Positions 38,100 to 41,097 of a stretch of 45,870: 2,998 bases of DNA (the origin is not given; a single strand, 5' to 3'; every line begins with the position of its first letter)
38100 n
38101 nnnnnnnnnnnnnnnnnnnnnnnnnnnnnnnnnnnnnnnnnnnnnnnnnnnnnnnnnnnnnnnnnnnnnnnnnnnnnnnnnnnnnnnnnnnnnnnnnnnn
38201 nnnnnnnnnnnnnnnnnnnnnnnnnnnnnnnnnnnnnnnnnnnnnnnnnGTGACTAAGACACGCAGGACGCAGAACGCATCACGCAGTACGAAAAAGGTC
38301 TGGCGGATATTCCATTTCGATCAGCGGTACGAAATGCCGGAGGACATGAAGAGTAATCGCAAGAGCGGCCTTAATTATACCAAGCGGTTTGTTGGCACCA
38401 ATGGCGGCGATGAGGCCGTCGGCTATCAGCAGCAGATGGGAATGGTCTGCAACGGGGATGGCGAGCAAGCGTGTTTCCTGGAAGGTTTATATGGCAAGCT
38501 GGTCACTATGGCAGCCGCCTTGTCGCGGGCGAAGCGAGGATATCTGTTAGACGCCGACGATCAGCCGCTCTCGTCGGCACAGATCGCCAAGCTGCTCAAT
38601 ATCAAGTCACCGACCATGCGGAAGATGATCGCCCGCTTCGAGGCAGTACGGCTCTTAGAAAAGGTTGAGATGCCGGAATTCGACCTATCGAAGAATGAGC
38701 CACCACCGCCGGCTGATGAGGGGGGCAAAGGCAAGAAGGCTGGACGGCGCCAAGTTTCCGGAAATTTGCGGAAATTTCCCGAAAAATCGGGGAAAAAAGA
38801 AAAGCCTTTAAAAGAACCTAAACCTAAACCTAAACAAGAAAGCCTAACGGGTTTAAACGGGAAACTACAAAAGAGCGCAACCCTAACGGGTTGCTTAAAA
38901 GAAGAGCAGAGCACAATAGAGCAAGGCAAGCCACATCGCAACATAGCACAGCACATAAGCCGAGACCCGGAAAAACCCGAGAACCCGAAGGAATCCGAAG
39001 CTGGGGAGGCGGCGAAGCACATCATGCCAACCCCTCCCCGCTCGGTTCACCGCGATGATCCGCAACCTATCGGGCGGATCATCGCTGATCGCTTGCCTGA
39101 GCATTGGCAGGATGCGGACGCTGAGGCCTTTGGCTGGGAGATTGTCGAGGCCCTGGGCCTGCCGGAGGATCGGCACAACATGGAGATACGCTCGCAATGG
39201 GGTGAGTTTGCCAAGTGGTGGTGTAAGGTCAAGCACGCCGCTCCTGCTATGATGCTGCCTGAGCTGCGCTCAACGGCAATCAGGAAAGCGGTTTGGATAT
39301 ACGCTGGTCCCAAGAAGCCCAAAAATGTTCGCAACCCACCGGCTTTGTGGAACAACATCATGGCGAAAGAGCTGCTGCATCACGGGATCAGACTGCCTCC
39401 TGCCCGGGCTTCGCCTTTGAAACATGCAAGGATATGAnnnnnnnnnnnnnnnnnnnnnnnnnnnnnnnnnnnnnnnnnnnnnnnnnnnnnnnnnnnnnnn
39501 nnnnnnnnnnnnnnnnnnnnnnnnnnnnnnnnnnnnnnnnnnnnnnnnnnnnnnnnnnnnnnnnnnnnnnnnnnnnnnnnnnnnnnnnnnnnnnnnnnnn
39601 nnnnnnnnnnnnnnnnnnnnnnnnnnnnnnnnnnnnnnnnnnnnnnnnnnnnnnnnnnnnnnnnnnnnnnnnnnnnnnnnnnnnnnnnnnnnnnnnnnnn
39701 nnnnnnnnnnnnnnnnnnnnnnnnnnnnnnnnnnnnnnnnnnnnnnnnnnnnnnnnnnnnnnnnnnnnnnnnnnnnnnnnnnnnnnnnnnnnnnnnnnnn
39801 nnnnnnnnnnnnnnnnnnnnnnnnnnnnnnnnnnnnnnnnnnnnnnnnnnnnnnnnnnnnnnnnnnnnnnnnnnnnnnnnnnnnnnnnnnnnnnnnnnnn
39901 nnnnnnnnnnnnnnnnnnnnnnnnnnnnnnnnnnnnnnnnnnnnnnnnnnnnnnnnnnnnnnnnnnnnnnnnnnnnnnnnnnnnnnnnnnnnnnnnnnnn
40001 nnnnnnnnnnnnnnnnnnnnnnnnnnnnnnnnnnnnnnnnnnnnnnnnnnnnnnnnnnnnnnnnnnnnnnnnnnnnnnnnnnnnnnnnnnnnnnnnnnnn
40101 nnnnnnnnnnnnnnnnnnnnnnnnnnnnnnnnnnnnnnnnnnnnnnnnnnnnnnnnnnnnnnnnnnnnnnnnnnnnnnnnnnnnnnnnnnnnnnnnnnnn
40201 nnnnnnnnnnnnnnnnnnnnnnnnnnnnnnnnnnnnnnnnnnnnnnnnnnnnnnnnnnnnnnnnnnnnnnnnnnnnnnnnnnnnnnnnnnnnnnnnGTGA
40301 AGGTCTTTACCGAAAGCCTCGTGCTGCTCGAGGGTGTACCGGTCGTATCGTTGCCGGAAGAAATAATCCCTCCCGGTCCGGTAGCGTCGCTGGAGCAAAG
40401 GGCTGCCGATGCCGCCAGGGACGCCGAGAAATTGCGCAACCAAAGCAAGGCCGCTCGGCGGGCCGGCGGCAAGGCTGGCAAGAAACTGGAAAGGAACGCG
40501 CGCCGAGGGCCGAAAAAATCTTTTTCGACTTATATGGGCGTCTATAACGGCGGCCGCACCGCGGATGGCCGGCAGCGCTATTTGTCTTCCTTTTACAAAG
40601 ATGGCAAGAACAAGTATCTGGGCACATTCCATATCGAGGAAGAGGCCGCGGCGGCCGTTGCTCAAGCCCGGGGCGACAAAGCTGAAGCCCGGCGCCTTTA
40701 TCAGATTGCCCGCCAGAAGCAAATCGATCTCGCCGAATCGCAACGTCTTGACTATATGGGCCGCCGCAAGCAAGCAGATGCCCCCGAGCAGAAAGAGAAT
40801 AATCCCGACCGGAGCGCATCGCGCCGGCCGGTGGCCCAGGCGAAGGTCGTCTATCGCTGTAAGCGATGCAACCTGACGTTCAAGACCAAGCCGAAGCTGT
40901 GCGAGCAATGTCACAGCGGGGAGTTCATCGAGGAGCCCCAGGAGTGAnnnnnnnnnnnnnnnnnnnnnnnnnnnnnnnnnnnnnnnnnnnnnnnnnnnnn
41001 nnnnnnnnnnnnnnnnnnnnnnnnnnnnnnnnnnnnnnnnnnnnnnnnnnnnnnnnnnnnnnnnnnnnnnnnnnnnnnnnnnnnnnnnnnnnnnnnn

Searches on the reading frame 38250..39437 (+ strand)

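Call 37: search_protein_families(library=pfam, proteins=[window:38250-39437:+], max_evalue=0.01)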
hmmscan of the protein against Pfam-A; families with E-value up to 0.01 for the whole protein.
window:38250-39437:+ (395 aa): 2 families
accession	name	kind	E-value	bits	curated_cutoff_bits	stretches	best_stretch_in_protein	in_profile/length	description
PF12802.13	MarR_2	-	0.0015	19.1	27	1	98-140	13-54/61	MarR family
PF08281.18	Sigma70_r4_2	-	0.0082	16.2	25.7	0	107-129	27-49/54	Sigma-70, region 4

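Call 64: search_protein_families(library=phrogs, proteins=[window:38250-39437:+], max_evalue=0.001)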
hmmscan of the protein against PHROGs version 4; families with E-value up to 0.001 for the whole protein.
window:38250-39437:+ (395 aa): 0 families

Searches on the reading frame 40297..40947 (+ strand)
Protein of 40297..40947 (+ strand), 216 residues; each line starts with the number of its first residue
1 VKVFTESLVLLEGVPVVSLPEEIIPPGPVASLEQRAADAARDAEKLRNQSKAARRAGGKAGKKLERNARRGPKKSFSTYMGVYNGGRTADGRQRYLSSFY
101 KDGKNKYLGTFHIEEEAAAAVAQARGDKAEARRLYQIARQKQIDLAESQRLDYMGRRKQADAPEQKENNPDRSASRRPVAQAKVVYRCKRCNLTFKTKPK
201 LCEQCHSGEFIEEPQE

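Call 37: search_protein_families(library=pfam, proteins=[window:40297-40947:+], max_evalue=0.01)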
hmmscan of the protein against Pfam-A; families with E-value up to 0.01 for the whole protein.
window:40297-40947:+ (216 aa): 0 families

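Call 64: search_protein_families(library=phrogs, proteins=[window:40297-40947:+], max_evalue=0.001)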
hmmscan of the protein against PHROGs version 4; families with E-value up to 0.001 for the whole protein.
window:40297-40947:+ (216 aa): 1 family
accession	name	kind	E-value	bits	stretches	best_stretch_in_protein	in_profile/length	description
phrog_99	-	DNA, RNA and nucleotide metabolism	7.2e-07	30.2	1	70-130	206-262/383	HNH endonuclease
